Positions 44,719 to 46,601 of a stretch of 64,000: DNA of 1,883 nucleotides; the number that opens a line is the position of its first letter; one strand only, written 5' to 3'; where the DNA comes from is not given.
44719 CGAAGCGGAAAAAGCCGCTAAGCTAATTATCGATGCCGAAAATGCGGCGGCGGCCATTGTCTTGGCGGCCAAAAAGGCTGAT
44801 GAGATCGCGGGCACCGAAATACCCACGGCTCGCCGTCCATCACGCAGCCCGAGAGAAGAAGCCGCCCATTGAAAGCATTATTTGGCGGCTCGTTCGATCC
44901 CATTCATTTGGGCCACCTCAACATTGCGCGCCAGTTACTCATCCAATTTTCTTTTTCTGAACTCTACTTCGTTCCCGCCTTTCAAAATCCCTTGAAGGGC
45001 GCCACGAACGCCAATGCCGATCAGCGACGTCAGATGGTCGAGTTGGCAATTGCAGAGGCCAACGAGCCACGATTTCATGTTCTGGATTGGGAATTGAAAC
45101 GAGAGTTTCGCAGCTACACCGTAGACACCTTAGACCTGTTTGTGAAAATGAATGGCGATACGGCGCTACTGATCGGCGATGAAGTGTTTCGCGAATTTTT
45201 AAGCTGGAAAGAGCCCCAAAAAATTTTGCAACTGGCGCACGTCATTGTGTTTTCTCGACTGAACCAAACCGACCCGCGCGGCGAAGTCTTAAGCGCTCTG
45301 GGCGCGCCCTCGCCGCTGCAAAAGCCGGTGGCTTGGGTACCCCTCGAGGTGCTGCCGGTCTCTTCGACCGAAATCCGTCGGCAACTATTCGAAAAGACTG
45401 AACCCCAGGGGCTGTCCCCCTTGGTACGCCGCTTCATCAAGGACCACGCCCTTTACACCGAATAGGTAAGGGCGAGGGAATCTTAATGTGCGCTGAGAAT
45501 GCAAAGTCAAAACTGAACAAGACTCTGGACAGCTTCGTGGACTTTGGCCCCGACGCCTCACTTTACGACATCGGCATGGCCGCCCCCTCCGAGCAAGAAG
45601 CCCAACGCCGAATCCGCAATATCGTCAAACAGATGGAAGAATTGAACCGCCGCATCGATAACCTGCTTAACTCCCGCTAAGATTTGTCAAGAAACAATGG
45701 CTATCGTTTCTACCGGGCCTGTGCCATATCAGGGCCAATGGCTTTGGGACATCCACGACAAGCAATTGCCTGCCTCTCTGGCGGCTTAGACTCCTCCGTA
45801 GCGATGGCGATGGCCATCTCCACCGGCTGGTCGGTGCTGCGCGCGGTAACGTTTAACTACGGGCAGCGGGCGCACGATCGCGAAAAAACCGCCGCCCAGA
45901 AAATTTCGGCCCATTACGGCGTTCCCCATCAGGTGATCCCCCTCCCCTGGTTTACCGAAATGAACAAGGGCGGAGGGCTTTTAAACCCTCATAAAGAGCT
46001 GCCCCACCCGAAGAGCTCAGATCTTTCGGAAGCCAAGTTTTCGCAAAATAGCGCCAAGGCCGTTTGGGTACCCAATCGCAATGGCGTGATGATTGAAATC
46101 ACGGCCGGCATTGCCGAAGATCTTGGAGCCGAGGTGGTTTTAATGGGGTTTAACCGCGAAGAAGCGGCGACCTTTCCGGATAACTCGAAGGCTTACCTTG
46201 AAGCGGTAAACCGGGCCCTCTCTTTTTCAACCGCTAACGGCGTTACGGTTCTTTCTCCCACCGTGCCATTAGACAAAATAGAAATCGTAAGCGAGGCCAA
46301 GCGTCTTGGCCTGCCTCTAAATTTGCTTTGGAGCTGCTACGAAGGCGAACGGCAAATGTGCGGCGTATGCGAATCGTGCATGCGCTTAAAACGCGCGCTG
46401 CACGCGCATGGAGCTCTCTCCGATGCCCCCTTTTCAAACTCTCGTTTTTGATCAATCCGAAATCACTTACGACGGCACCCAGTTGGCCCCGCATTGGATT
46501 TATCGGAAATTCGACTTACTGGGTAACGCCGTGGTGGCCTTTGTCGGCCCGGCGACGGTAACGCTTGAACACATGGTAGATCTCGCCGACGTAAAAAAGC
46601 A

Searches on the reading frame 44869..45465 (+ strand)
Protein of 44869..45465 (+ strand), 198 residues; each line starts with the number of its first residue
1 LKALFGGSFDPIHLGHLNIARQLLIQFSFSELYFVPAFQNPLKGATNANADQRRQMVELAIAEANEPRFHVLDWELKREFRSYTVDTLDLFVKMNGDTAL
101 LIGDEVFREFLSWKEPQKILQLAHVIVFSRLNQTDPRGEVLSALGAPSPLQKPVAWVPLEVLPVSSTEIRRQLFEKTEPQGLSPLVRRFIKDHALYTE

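Call 59: search_protein_families(library=pfam, proteins=[window:44869-45465:+], max_evalue=0.0001)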
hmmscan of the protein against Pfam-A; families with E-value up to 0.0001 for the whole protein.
window:44869-45465:+ (198 aa): 1 family
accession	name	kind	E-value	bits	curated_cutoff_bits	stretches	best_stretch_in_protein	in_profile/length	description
PF01467.32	CTP_transf_like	-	1.2e-21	77.7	21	1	4-171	1-132/133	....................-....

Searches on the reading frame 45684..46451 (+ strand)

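Call 59: search_protein_families(library=pfam, proteins=[window:45684-46451:+], max_evalue=0.0001)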
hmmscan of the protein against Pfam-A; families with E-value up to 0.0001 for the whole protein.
window:45684-46451:+ (255 aa): 3 families
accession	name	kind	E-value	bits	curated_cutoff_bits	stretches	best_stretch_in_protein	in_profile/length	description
PF06508.19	QueC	-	9.6e-51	172.7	22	1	27-241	2-208/210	Queuosine biosynthesis protein QueC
PF02568.20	ThiI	-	9.6e-07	29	20.5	0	26-76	5-57/197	Thiamine biosynthesis protein (ThiI)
PF00733.27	Asn_synthase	-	1.2e-06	28.9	21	1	29-85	22-77/354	Asparagine synthase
